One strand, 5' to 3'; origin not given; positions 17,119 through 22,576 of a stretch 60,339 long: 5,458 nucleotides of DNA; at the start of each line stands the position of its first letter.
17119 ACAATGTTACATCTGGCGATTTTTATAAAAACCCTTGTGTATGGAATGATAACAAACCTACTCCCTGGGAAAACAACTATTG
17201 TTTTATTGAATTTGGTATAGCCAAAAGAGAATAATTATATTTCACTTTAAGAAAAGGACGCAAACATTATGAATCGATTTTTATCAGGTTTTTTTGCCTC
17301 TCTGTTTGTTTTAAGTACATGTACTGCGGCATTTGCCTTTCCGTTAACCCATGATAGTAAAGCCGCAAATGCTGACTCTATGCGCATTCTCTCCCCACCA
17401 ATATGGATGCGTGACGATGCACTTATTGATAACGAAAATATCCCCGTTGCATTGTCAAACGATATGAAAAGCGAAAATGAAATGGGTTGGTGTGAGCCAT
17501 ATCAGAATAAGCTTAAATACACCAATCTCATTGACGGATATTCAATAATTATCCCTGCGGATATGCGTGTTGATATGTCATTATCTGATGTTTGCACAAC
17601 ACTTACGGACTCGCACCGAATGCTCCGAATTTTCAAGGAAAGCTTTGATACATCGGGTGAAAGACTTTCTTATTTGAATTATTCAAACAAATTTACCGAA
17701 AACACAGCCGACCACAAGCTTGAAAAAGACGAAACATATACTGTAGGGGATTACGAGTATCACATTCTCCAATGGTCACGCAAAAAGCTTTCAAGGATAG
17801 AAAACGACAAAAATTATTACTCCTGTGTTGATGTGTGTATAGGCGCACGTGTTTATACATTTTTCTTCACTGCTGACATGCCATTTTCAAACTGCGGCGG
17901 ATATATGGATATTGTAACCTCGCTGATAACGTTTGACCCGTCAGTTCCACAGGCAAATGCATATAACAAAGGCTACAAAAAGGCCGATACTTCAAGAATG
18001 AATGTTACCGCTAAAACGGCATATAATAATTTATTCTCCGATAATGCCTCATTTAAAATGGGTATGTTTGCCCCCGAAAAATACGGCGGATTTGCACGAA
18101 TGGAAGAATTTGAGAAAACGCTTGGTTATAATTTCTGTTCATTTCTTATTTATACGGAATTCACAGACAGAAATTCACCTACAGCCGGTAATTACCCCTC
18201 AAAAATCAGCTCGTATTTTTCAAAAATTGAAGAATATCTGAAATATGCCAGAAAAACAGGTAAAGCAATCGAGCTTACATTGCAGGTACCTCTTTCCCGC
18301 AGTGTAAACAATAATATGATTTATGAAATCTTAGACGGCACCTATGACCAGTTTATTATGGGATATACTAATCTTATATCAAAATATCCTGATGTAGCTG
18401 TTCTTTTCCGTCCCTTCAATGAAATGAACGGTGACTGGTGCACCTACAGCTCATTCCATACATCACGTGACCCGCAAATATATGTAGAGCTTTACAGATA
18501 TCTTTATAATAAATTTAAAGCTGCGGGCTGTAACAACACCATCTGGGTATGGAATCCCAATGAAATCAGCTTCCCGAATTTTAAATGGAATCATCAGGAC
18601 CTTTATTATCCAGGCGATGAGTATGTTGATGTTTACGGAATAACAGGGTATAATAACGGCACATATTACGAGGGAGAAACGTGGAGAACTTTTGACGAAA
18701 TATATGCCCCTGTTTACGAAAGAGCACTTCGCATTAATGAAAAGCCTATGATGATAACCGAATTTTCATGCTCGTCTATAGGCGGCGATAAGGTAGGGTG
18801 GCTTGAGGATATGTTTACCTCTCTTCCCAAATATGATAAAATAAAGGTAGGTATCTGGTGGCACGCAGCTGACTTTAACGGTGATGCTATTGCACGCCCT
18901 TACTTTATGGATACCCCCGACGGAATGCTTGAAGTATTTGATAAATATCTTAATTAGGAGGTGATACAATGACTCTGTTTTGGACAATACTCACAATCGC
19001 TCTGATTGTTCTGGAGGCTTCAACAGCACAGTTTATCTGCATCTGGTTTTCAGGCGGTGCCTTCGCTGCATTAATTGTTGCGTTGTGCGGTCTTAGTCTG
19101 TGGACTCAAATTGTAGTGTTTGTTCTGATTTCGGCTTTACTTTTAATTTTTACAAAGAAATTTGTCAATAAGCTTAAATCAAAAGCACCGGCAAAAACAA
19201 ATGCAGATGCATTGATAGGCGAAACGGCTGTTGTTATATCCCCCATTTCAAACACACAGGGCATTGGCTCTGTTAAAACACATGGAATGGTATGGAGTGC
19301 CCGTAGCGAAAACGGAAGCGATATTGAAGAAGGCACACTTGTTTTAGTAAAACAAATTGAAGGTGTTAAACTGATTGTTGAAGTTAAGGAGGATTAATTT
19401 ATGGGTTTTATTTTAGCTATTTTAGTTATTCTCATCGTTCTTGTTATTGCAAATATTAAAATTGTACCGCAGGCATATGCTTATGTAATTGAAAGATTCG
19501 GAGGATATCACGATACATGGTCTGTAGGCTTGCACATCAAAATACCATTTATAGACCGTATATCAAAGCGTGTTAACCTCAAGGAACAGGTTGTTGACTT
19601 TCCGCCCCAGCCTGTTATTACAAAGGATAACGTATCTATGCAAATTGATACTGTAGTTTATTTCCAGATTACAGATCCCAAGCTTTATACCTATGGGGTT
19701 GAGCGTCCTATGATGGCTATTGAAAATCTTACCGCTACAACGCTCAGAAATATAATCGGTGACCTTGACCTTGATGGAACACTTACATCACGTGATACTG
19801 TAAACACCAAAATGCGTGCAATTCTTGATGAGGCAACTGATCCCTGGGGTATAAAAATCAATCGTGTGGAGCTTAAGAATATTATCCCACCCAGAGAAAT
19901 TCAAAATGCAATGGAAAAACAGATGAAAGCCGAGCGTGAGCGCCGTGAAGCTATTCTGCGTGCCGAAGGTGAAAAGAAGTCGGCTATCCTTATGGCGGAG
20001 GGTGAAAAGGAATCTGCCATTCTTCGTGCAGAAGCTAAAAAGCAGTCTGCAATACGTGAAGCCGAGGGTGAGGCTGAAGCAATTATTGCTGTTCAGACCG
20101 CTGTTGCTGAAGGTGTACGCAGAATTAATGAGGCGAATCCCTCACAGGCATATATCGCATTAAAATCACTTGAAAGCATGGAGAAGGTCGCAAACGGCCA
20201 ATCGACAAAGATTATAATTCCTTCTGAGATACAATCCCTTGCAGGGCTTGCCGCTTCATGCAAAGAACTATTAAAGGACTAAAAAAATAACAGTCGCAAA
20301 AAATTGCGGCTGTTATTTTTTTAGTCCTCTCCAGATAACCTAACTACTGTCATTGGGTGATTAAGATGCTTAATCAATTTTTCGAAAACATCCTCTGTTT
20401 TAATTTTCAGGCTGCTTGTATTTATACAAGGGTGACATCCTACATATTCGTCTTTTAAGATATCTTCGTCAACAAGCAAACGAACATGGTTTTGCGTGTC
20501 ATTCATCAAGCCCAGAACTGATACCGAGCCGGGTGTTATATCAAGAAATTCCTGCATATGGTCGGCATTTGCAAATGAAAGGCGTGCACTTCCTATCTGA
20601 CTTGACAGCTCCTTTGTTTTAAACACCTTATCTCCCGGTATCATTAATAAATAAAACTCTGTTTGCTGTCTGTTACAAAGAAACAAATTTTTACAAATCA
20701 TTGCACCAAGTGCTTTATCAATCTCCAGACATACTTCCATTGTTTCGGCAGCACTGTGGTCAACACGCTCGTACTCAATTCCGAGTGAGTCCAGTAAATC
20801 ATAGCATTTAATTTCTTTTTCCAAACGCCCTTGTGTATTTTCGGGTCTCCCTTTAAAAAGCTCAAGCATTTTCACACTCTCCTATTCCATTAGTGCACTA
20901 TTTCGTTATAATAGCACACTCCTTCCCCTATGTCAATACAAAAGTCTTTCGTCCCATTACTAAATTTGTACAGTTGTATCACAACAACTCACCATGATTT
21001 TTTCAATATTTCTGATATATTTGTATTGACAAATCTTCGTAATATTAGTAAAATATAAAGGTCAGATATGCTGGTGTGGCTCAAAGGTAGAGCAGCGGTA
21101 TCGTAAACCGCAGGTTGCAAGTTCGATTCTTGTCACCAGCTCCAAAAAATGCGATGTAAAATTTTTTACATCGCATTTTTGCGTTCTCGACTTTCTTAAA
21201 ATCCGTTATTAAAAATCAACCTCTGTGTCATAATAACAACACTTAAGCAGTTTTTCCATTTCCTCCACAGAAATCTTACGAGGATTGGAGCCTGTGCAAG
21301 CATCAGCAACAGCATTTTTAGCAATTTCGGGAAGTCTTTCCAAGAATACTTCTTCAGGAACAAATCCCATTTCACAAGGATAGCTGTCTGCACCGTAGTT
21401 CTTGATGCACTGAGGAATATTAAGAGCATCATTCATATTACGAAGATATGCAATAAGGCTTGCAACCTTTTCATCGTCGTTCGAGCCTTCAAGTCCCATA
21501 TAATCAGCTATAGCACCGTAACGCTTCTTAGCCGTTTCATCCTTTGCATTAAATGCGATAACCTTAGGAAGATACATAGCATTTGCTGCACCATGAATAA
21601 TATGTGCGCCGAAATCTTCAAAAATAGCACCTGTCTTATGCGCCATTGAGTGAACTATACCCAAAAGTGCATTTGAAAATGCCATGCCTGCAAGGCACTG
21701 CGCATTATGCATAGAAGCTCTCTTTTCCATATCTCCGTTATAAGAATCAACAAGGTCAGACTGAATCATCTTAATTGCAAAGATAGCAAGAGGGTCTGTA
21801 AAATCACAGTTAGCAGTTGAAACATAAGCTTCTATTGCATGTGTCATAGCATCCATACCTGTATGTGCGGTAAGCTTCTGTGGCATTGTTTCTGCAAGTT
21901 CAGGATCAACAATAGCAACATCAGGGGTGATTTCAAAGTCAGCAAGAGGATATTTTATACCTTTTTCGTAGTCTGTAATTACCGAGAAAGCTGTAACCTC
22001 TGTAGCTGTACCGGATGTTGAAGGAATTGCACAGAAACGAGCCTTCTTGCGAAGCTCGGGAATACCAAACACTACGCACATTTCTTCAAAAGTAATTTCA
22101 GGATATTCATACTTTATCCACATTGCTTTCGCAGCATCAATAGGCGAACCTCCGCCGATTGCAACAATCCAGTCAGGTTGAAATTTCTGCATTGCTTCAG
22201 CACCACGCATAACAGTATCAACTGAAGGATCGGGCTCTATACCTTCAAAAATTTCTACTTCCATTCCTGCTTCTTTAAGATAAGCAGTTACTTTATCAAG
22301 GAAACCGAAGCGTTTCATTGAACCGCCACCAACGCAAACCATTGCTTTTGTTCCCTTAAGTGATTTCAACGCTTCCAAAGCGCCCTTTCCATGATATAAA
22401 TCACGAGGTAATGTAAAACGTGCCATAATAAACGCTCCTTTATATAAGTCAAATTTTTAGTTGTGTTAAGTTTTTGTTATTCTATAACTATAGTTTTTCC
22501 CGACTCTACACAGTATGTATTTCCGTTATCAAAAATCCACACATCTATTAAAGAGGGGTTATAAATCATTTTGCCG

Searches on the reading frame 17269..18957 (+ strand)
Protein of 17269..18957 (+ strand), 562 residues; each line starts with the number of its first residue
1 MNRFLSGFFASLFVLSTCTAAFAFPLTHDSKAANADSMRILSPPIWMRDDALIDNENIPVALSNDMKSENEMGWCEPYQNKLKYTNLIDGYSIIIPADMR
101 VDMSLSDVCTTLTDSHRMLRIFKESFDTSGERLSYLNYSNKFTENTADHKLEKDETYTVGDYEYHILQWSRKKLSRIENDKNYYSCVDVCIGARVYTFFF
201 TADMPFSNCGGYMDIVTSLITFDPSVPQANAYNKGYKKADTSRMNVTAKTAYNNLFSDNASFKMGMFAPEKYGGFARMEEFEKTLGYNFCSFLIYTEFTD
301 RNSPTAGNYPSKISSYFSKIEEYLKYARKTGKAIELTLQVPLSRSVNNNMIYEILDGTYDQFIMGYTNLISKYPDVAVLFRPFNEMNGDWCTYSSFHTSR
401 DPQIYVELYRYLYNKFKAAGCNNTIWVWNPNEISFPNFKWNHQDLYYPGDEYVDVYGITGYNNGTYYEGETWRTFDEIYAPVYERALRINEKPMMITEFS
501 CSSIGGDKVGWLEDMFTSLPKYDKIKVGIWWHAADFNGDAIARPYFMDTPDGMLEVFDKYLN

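Call 71: search_protein_families(library=pfam, proteins=[window:17269-18957:+], max_evalue=0.00001)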
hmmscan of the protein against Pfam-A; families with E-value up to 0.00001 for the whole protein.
window:17269-18957:+ (562 aa): 1 family
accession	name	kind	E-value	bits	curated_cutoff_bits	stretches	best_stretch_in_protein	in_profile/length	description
PF02156.21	Glyco_hydro_26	-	1.7e-16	60.9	20.2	1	351-474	128-243/311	Glycosyl hydrolase family 26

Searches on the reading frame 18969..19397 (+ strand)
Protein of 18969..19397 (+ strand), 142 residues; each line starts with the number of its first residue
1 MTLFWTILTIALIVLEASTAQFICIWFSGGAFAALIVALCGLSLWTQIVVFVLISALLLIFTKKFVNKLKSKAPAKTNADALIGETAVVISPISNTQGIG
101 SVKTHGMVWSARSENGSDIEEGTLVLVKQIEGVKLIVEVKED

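Call 71: search_protein_families(library=pfam, proteins=[window:18969-19397:+], max_evalue=0.00001)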
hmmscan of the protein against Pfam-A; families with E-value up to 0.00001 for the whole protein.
window:18969-19397:+ (142 aa): 1 family
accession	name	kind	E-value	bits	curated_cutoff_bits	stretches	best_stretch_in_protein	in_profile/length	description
PF01957.25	NfeD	-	5.1e-16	59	29.1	1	79-138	1-56/57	NfeD-like C-terminal, partner-binding domain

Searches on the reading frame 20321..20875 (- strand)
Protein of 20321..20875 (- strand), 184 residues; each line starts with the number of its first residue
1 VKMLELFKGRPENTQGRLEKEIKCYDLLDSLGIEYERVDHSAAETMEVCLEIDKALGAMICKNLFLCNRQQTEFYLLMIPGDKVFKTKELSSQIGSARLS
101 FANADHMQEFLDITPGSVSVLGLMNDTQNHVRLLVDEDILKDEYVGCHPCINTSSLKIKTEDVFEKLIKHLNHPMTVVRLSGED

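Call 71: search_protein_families(library=pfam, proteins=[window:20321-20875:-], max_evalue=0.00001)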
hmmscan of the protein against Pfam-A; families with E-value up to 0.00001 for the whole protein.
window:20321-20875:- (184 aa): 1 family
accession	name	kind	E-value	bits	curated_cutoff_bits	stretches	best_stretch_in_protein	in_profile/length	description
PF04073.20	tRNA_edit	-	2.1e-23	83.1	25.5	1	40-163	1-120/123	Aminoacyl-tRNA editing domain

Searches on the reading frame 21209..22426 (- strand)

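Call 71: search_protein_families(library=pfam, proteins=[window:21209-22426:-], max_evalue=0.00001)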
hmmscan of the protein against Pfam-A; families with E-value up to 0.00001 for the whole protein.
window:21209-22426:- (405 aa): 3 families
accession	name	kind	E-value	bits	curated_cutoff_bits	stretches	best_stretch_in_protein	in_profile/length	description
PF25137.1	ADH_Fe_C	-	1.4e-52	178.7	27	1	186-396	1-192/194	Fe-containing alcohol dehydrogenase family, C-terminal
PF00465.25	Fe-ADH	-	6.7e-47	159.7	31.3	1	7-175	1-168/168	Iron-containing alcohol dehydrogenase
PF13685.12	Fe-ADH_2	-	1.6e-08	35.1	28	1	18-108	12-99/149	Iron-containing alcohol dehydrogenase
